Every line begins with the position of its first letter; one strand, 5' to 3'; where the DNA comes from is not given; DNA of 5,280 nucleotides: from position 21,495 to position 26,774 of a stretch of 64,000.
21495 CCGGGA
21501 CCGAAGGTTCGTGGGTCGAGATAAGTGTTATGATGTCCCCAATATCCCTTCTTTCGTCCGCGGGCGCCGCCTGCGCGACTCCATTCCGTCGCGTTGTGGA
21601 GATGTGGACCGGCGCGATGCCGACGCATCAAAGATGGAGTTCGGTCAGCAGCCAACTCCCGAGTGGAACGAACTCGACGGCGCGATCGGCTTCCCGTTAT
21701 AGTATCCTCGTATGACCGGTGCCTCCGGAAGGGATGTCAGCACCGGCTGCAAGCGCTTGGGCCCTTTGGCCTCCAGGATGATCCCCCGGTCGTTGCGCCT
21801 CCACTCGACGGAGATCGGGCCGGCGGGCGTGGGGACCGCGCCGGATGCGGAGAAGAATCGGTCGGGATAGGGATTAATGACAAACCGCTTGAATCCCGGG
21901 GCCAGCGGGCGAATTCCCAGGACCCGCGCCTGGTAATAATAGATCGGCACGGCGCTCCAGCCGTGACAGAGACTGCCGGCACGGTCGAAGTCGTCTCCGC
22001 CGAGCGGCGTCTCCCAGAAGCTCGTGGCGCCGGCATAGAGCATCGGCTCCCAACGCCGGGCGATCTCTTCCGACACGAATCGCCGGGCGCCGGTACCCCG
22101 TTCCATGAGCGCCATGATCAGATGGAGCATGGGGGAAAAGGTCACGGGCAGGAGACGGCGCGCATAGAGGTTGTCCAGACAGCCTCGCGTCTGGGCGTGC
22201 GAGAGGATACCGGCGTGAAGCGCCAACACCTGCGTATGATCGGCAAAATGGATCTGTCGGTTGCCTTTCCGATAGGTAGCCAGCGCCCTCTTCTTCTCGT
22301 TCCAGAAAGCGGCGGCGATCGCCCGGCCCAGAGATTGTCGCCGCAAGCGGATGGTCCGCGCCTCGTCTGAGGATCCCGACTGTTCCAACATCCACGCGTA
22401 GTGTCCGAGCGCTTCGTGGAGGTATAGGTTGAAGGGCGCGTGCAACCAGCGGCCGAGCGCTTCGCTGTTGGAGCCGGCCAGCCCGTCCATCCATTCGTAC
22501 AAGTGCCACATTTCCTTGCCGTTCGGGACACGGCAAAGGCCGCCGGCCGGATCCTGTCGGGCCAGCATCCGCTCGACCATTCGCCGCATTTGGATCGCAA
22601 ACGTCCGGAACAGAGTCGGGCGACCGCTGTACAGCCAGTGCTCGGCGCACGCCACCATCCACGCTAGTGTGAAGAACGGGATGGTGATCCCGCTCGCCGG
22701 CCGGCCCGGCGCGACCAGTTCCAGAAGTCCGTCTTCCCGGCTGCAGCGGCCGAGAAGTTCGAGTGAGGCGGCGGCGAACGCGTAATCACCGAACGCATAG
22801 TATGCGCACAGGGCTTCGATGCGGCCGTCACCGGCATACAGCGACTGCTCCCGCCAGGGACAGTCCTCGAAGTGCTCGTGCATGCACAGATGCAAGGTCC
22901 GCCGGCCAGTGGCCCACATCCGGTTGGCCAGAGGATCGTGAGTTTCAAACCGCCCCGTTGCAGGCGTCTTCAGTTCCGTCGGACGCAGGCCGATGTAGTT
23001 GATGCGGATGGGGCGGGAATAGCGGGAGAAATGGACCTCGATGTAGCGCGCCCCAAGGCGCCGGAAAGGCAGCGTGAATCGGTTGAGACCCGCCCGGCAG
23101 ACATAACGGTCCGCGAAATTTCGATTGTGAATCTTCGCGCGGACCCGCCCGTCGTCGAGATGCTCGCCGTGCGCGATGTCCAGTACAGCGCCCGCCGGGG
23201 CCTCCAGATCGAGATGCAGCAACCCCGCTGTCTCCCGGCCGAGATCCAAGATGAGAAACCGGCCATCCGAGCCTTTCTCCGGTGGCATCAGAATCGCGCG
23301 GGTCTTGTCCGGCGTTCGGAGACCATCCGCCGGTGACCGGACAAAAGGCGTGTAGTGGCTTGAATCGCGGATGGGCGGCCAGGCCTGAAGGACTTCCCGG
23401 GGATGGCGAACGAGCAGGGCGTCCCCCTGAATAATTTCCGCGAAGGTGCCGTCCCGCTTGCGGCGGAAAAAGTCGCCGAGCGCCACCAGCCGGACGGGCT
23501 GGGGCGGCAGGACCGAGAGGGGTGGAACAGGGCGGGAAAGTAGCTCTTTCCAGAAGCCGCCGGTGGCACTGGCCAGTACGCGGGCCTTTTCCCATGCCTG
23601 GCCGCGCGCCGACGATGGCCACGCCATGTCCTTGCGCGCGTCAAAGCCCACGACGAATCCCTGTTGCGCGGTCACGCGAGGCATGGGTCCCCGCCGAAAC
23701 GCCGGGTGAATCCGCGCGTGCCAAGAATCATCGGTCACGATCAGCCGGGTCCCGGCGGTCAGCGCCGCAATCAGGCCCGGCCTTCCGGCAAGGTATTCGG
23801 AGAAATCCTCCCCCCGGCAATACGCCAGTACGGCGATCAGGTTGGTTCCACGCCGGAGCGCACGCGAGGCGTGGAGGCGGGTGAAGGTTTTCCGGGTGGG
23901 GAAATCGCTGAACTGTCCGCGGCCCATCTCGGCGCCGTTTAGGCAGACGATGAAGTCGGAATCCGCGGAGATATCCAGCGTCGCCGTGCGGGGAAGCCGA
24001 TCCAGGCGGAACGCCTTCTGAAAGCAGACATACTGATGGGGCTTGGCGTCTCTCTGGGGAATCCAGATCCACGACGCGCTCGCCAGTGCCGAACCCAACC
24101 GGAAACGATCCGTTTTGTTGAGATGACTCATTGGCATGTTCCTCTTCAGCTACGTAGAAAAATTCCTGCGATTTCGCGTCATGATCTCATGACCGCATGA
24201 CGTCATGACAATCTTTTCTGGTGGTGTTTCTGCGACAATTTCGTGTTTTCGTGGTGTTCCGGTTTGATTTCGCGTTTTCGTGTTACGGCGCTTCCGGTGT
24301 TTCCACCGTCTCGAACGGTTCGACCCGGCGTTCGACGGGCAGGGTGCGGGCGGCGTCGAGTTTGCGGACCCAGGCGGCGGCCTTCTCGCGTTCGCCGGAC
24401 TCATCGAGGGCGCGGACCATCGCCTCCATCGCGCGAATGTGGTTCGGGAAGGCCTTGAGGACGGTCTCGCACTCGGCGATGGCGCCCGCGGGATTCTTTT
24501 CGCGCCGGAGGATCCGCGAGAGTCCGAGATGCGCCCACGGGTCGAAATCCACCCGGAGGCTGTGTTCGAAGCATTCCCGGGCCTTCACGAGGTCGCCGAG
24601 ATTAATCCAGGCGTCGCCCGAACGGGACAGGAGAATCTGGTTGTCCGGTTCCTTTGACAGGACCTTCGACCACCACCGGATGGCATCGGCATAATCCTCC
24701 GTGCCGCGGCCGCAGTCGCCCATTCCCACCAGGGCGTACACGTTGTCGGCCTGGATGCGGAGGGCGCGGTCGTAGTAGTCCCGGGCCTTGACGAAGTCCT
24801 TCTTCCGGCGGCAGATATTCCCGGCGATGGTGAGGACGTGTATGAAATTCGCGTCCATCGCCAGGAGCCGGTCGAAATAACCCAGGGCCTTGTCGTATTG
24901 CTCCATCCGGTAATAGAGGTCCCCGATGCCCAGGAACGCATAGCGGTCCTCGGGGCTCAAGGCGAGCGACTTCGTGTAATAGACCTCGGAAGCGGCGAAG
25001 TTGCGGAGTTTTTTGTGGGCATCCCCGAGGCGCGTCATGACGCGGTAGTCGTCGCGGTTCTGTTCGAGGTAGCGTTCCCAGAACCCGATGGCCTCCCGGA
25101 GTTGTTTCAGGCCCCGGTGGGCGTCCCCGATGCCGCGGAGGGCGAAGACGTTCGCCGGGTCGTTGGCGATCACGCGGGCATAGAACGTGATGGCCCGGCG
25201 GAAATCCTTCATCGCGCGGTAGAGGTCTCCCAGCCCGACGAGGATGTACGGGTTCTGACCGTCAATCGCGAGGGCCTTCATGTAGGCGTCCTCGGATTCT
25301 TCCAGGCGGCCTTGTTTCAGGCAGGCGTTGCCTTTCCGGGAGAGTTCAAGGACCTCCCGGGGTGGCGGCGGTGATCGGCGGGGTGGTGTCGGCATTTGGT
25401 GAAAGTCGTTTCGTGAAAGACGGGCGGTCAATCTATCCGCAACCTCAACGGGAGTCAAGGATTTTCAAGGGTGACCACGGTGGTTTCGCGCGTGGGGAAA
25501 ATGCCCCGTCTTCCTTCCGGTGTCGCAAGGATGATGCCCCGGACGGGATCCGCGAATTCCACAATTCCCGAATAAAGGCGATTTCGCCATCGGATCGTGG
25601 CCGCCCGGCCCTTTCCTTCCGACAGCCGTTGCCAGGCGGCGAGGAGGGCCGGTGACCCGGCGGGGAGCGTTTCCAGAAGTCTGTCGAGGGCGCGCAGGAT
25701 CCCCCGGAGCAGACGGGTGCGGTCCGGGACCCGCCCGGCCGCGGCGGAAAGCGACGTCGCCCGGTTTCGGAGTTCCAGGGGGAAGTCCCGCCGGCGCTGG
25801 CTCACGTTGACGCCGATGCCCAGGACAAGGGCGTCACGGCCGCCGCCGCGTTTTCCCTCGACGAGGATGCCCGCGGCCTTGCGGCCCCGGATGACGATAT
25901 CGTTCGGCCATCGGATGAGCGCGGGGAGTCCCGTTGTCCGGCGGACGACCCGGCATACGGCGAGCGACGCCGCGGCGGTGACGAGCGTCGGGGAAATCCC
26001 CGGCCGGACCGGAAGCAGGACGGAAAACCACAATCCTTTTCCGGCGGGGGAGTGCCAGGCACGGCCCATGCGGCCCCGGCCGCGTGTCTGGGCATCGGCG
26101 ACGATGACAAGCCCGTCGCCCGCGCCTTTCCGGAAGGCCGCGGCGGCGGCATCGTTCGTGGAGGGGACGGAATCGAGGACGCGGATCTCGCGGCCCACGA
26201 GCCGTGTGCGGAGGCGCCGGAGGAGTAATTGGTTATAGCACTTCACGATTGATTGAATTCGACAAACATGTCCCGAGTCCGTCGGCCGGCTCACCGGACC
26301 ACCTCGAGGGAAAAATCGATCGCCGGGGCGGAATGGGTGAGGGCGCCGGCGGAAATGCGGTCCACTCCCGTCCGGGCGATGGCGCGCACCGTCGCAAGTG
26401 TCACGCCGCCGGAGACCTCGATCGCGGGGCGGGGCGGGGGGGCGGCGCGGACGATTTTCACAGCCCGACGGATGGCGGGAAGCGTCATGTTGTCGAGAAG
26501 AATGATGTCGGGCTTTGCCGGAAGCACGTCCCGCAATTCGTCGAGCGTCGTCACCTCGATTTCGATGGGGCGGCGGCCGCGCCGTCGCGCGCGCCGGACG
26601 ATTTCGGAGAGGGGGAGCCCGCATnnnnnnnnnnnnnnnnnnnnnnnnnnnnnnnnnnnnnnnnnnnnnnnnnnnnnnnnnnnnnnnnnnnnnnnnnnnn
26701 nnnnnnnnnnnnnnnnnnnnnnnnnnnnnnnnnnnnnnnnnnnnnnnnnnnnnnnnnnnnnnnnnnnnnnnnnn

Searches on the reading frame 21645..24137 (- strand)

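Call 78: search_protein_families(library=pfam, proteins=[window:21645-24137:-], max_evalue=0.00001)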
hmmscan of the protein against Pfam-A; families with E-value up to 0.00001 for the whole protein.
window:21645-24137:- (830 aa): 3 families
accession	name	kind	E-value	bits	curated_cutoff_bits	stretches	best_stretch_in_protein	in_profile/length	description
PF17389.8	Bac_rhamnosid6H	-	2.4e-23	83.4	24.5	1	393-735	2-335/339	Bacterial alpha-L-rhamnosidase 6 hairpin glycosidase domain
PF05592.18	Bac_rhamnosid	-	3.4e-10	40.2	22.2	1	295-370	8-86/102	Bacterial alpha-L-rhamnosidase concanavalin-like domain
PF17390.7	Bac_rhamnosid_C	-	7.4e-10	39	22.1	1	741-791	1-52/78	Bacterial alpha-L-rhamnosidase C-terminal domain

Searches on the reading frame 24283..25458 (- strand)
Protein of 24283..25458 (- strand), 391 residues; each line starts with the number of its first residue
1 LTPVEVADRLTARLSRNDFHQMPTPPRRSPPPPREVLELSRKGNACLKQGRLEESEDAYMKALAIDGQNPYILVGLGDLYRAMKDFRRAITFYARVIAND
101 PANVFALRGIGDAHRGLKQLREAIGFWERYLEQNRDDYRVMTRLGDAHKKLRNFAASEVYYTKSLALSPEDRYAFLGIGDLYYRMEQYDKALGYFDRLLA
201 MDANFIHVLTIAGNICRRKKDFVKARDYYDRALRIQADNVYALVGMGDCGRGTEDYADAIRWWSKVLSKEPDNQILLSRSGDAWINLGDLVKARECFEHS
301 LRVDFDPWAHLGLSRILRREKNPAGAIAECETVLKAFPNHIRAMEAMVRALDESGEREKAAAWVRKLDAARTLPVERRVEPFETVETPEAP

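Call 17: search_protein_families(library=pfam, proteins=[window:24283-25458:-], max_evalue=0.001)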
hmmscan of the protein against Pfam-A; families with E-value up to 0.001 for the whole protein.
window:24283-25458:- (391 aa): 25 families
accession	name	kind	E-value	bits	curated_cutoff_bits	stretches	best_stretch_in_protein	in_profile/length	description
PF07719.23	TPR_2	-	2.4e-46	152.5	27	3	39-69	4-34/34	Tetratricopeptide repeat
PF00515.34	TPR_1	-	2.9e-40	134.9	27.8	1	39-68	4-33/34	Tetratricopeptide repeat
PF14559.12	TPR_19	-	1.9e-31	108.7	25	4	47-103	2-60/68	Tetratricopeptide repeat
PF13181.12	TPR_8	-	2.6e-30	102.4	25.7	0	41-69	6-34/34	Tetratricopeptide repeat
PF13424.12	TPR_12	-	6e-27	94.1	30.1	2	40-100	7-75/77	Tetratricopeptide repeat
PF13432.12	TPR_16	-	1.2e-26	93.2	32.7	3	143-203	2-62/65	Tetratricopeptide repeat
PF13428.12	TPR_14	-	5.9e-25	85.7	23.5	0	307-349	1-43/44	Tetratricopeptide repeat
PF13431.12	TPR_17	-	4.8e-19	67.4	24.4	0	58-90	1-33/34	Tetratricopeptide repeat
PF13176.12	TPR_7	-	1.1e-18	66.1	27.9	0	73-102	2-33/36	Tetratricopeptide repeat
PF13414.12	TPR_11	-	1.8e-18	66.4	26.8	1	43-80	1-38/42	TPR repeat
PF13174.12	TPR_6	-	4.1e-16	58.9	26.3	0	73-101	3-31/33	Tetratricopeptide repeat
PF23914.1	TPR_CcmH_CycH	-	6.2e-12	46.1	42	1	45-133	59-150/158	Cytochrome c-type biogenesis protein H TPR domain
PF25064.1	ARM_TT21_5th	-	2.5e-10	41.1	27.8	0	178-234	7-63/117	TT21 fifth ARM repeats domain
PF14853.12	Fis1_TPR_C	-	6.7e-09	36.2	25.3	0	182-205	11-34/53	Fis1 C-terminal tetratricopeptide repeat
PF13374.12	TPR_10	-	7.8e-09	35.7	27.5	0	178-201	8-31/42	Tetratricopeptide repeat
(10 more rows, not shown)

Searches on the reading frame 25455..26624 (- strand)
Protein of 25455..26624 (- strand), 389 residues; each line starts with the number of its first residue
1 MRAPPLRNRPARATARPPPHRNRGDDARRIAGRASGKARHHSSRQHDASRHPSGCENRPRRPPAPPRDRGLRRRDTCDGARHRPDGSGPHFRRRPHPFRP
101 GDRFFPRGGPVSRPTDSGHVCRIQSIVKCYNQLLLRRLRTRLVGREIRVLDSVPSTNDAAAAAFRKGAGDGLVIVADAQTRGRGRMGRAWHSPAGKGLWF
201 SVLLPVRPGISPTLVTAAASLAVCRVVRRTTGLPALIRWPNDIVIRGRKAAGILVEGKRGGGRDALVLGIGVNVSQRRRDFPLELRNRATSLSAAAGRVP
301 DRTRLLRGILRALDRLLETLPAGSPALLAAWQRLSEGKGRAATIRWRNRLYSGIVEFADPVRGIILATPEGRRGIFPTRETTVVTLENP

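Call 17: search_protein_families(library=pfam, proteins=[window:25455-26624:-], max_evalue=0.001)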
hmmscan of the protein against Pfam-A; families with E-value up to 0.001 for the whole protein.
window:25455-26624:- (389 aa): 1 family
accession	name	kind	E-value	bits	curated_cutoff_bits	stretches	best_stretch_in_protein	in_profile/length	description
PF03099.24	BPL_LplA_LipB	-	1.1e-21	77.6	21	1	151-273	3-133/133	Biotin/lipoate A/B protein ligase family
